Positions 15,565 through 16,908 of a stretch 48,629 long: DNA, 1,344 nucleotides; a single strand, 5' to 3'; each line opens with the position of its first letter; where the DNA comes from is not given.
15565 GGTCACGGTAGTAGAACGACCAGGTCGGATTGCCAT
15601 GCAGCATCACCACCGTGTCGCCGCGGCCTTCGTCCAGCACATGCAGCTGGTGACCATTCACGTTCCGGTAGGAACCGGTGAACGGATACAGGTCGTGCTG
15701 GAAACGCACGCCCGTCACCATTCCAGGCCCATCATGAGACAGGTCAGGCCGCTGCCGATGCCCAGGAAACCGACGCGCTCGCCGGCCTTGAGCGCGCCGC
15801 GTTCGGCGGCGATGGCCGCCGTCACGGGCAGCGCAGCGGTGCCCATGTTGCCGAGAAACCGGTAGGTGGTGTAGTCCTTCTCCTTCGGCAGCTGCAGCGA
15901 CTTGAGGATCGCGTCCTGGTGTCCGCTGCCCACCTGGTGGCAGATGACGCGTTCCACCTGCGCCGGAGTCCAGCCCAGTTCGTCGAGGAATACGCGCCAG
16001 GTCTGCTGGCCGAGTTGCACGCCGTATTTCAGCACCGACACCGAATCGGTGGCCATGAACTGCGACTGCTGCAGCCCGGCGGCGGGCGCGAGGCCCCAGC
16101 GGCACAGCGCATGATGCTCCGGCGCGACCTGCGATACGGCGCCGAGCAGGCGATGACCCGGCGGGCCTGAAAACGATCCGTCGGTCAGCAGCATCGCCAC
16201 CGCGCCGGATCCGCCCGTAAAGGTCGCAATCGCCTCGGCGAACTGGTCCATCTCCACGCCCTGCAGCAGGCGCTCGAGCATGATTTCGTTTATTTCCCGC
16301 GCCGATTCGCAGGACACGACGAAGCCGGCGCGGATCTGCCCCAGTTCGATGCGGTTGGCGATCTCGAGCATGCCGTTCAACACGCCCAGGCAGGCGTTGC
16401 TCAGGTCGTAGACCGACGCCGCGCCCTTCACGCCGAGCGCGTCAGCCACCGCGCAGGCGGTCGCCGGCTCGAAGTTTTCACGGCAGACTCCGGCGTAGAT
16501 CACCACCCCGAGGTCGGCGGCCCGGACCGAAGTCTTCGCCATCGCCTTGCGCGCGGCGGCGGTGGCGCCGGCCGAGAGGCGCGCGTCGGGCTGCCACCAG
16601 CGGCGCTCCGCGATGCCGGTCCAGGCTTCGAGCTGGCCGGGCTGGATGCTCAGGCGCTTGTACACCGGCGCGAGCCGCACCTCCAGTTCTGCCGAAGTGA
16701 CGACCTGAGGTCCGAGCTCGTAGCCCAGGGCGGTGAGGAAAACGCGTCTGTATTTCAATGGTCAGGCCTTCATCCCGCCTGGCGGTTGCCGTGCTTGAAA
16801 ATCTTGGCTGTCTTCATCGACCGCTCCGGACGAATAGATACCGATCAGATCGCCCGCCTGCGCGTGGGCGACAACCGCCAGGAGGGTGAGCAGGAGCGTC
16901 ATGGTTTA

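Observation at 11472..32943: PUFA-synthase-like (pfaD-pfaA-pfaC) and complete oleABCD pathway fused into one translationally coupled operon ending in a PPTase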

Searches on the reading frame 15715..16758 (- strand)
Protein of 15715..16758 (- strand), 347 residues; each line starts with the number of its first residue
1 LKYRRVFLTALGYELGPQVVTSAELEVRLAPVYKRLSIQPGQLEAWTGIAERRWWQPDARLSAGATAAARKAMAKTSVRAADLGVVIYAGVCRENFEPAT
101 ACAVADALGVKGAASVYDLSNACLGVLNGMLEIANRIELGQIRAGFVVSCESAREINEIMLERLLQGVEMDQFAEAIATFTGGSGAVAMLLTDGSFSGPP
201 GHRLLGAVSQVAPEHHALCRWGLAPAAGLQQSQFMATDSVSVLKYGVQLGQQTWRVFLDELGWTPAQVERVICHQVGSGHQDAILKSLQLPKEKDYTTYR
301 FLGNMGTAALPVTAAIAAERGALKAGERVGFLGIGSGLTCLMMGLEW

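Call 4: search_protein_families(library=pfam, proteins=[window:15715-16758:-], max_evalue=0.001)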
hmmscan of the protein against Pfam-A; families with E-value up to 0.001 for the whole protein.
window:15715-16758:- (347 aa): 2 families
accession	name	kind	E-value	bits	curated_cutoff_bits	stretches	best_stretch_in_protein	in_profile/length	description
PF08541.16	ACP_syn_III_C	-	4.2e-17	62.5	26.6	1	258-347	1-90/90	3-Oxoacyl-[acyl-carrier-protein (ACP)] synthase III C terminal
PF00108.29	Thiolase_N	-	5.3e-05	23.2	26.4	0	66-168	28-130/260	Thiolase, N-terminal domain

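Call 5: search_protein_families(library=ncbifam, proteins=[window:15715-16758:-], max_evalue=0.00001)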
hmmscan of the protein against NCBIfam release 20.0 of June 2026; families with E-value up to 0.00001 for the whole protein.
window:15715-16758:- (347 aa): 8 families
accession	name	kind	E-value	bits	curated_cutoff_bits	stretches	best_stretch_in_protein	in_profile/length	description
NF006720.0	PRK09258.1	equivalog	3.2e-142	473.8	285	1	1-347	1-338/338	3-oxoacyl-ACP synthase III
NF006829.0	PRK09352.1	subfamily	1.5e-31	109.5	249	1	43-346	35-320/322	beta-ketoacyl-ACP synthase 3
NF004623.0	PRK05963.1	equivalog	2.4e-25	89.5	437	1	8-340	8-321/328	beta-ketoacyl-ACP synthase III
TIGR00747.1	fabH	subfamily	1.3e-24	86.9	292.1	1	45-339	35-314/322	beta-ketoacyl-ACP synthase III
NF005541.0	PRK07204.1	equivalog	2.5e-16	60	402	2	240-345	222-327/329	beta-ketoacyl-ACP synthase III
NF005703.0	PRK07515.1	equivalog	4.2e-11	42.4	304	1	65-151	100-184/373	beta-ketoacyl-ACP synthase III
NF005308.0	PRK06840.1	equivalog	1.5e-08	34.1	315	0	47-135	39-126/339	3-oxoacyl-ACP synthase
NF003274.0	PRK04262.1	equivalog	5.3e-08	32.3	244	1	42-155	32-145/347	hydroxymethylglutaryl-CoA synthase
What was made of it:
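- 15715..16758 (-): oleA: thiolase for head-to-head Claisen condensation (TTG start). NF006720 scores 474 bits (cut-off 285), against 87 bits for FabH TIGR00747 (call 5).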

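Call 8: find_homologous_proteins(query=window:15715-16758:-, max_evalue=1e-20)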
Query window:15715-16758:- (347 aa): 5906 proteins with E <= 1e-20 among 8000 candidates; the best 120 are listed.
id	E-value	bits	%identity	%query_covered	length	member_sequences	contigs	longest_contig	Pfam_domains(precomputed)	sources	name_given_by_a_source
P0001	1.2e-210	717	93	100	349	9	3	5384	PF08541.17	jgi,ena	-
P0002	3.6e-205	699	91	100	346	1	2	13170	PF00108.30,PF08541.17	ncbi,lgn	-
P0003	8.5e-205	698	92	100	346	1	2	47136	PF00108.30,PF08541.17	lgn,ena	-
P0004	1.2e-203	694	89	100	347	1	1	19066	PF00108.30,PF08541.17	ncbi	-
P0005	6.6e-203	691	89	100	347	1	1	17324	PF00108.30,PF08541.17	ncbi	ncbi:MAG: 3-oxoacyl-ACP synthase III [Betaproteobacteria bacterium]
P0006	7.3e-203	691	90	100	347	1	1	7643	PF00108.30,PF08541.17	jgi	-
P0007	8.7e-203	691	90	100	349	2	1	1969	PF00108.30,PF08541.17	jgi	jgi:acyl-CoA:acyl-CoA alkyltransferase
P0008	1.2e-201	687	88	100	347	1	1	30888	PF00108.30,PF08541.17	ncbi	-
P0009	1.4e-201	687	88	100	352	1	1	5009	PF00108.30,PF08541.17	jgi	jgi:acyl-CoA:acyl-CoA alkyltransferase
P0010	2.1e-201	687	88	100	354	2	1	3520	PF00108.30,PF08541.17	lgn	-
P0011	9.4e-201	684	88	100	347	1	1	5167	PF00108.30,PF08541.17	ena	-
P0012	9.9e-201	684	87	100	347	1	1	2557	PF00108.30,PF08541.17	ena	-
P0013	1.2e-200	684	88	100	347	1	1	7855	PF08541.17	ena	-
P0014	1.8e-200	683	88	100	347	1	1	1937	PF00108.30,PF08541.17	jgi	jgi:3-oxoacyl-[acyl-carrier-protein] synthase-3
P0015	1.9e-200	683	88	100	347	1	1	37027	PF00108.30,PF08541.17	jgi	-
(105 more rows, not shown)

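Call 14: find_related_loci(query=window:15715-16758:-, collection=genome_contigs, flank=10000)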
Query window:15715-16758:- (347 aa) in genome_contigs; peptide patterns used: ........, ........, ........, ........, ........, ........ (x = any residue, [..] = any of these).
320 stretches matched a pattern; 236 encode a relative of the query (tblastn E <= 1e-3); the best 80 are kept; 80 distinct loci.
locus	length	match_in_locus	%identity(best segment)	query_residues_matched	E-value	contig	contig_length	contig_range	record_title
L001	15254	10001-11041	89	1-347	0e+0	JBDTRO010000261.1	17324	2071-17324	MAG: Betaproteobacteria bacterium isolate cluster3_bin.249 NODE_12239_length_17324_cov_8.971568, whole genome shotgun se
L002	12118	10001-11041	89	1-347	0e+0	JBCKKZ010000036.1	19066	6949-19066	Burkholderiales bacterium isolate SLM_MC1B_68-L02 Node_36_length_19066_cov_15.804123, whole genome shotgun sequence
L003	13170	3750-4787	91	1-347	0e+0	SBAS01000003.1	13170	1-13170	MAG: Nitrosomonadales bacterium isolate Bin_11_1 Sp_contig10501, whole genome shotgun sequence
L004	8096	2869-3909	86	1-347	0e+0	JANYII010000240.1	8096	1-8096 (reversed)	MAG: Betaproteobacteria bacterium isolate GL140_2_metabinner_39 GL140_2_k141_2055804, whole genome shotgun sequence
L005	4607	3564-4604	87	1-347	0e+0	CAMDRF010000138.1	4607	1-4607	MAG: Nitrosovibrio sp. Nv4 isolate TH-11nov19-59 genome assembly, contig: TH-11nov19-C46415, whole genome shotgun sequen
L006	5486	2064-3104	86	1-347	0e+0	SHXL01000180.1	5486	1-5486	MAG: Betaproteobacteria bacterium isolate Baikal-deep-G90 BACOMB-40M-C5668, whole genome shotgun sequence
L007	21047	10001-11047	81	3-347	0e+0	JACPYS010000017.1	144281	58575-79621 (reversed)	MAG: Betaproteobacteria bacterium isolate NC_groundwater_869_Pr1_S2p5_64_25 Montesol18_S2p5_coassembly_scaffold_244295,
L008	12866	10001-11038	84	2-347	0e+0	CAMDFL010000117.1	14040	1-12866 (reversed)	MAG: Bordetella parapertussis isolate MoH-02may19-183 genome assembly, contig: MoH-02may19-C7869, whole genome shotgun s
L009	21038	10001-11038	79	2-347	0e+0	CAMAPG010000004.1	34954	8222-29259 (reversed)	MAG: Opitutus sp. GAS368 isolate AH-24oct19-130 genome assembly, contig: AH-24oct19-C2500, whole genome shotgun sequence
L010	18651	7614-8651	81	2-347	0e+0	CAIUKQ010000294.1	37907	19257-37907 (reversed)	MAG: uncultured beta proteobacterium isolate Kiruna2_bin-4101 genome assembly, contig: bin-4101:294/514, whole genome sh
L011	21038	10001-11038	78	2-347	0e+0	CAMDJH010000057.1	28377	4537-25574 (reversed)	MAG: Akkermansia muciniphila isolate ZH-13nov19-140 genome assembly, contig: ZH-13nov19-C2262, whole genome shotgun sequ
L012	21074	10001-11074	80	2-347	0e+0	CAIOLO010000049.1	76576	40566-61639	MAG: uncultured beta proteobacterium isolate LJ_bin-1959 genome assembly, contig: bin-1959:049/172, whole genome shotgun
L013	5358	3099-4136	76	2-347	0e+0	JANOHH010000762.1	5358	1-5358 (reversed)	MAG: Verrucomicrobiota bacterium isolate SOY_64_concoct_187_sub SOY_64_k141_3690442, whole genome shotgun sequence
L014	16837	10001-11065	79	2-346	2e-179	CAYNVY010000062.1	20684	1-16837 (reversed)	MAG TPA_asm: uncultured Enterobacteriaceae bacterium isolate SRP302447_co3_36 genome assembly, contig: NODE_7136_length_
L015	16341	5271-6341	77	3-347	2e-178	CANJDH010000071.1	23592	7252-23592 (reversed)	MAG: Burkholderiales bacterium isolate RH-20apr16-384 genome assembly, contig: RH-20APR16-C3446, whole genome shotgun se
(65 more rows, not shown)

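Call 21: search_solved_structures(query=window:15715-16758:-, show_alignments=1, max_evalue=1e-10)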
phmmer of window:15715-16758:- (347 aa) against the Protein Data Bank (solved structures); distinct sequences matched with E-value up to 1e-10: 30.
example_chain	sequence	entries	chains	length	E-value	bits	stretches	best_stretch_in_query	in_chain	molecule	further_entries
3row_A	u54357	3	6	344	3.4e-54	187.8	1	3-347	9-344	3-oxoacyl-[ACP] synthase III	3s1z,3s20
3s21_A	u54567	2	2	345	3.4e-54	187.8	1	3-347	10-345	3-oxoacyl-[ACP] synthase III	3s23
5vxh_A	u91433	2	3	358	1e-53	186.2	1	3-347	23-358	3-oxoacyl-[ACP] synthase III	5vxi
5vxf_A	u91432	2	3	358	1e-53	186.2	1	3-347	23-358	3-oxoacyl-[ACP] synthase III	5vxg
5vxd_A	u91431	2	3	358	2.7e-53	184.8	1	3-347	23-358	3-oxoacyl-[ACP] synthase III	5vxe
3fk5_A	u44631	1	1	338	3.6e-53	184.4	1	2-347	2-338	3-oxoacyl-synthase III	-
6b2s_A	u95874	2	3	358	3.7e-53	184.4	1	3-347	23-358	3-oxoacyl-[ACP] synthase III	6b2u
6b2t_A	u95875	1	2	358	7e-53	183.5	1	3-347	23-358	3-oxoacyl-[ACP] synthase III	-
4kti_A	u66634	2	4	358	7.1e-53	183.4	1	3-347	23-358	3-oxoacyl-[ACP] synthase III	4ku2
4ktm_A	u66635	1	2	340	7.9e-53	183.3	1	3-347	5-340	3-oxoacyl-[ACP] synthase III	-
4ku3_A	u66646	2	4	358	9.7e-53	183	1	3-347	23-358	3-oxoacyl-[ACP] synthase III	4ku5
6b2r_A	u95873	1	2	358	1e-52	182.9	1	3-347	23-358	3-oxoacyl-[ACP] synthase III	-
8vd9_A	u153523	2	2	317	1.9e-20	76.8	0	43-156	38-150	Beta-ketoacyl-[acyl-carrier-protein] synthase III 1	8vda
4dfe_A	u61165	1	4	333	2.1e-19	73.4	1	10-339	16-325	3-oxoacyl-[acyl-carrier-protein] synthase 3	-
2ebd_A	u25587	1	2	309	1e-17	67.8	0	242-340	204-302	3-oxoacyl-[acyl-carrier-protein] synthase 3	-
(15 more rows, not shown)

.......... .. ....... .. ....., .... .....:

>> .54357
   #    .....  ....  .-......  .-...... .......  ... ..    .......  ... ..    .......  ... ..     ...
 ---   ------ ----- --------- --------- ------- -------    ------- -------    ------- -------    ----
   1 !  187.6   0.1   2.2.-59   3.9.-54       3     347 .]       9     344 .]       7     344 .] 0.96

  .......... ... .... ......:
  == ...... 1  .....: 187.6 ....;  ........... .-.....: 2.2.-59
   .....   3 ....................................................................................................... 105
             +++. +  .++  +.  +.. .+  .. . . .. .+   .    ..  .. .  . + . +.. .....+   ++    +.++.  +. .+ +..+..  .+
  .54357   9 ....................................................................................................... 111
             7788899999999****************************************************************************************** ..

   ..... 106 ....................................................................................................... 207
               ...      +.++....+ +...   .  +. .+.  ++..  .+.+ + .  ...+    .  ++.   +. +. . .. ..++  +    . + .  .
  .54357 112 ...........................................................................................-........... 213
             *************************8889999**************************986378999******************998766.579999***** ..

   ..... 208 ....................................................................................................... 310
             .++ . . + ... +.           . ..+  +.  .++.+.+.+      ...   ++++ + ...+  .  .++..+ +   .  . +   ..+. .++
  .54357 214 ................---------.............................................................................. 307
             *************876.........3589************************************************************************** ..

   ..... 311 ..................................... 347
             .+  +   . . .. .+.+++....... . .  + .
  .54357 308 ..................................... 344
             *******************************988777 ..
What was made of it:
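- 15715..16758 (-): The best PDB matches are X. campestris OleA (3ROW etc.) at 188 bits, against at most 77 bits for FabH (call 21).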

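Call 59: search_protein_families(library=pfam, proteins=[L005:2893-3153:+, L005:3144-3560:+, L006:256-1623:-], max_evalue=0.01)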
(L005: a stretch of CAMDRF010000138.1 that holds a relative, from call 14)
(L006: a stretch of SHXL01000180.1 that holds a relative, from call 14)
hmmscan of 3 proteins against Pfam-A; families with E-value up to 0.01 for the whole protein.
L005:2893-3153:+ (86 aa): 1 family
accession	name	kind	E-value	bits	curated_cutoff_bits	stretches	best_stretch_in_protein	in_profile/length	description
PF04014.23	MazE_antitoxin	-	1e-07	32.2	24.7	1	19-54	1-42/48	Antidote-toxin recognition MazE, bacterial antitoxin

L005:3144-3560:+ (138 aa): 1 family
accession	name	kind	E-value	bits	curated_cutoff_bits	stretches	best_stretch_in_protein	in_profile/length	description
PF01850.27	PIN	-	1.1e-20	74.8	23.6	1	6-129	2-119/120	PIN domain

L006:256-1623:- (455 aa): 2 families
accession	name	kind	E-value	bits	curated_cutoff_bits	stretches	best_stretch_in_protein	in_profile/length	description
PF14319.11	Zn_Tnp_IS91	-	3.6e-17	62.6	26.3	1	120-209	4-90/90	Transposase zinc-binding domain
PF04986.18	Y2_Tnp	-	1.8e-09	38.3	20.9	1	225-346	59-179/183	Putative transposase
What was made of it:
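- On VapBC toxin-antitoxin module (for the micro-ORF region): Intact copies in L005 and L006 match MazE_antitoxin and PIN (call 59).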
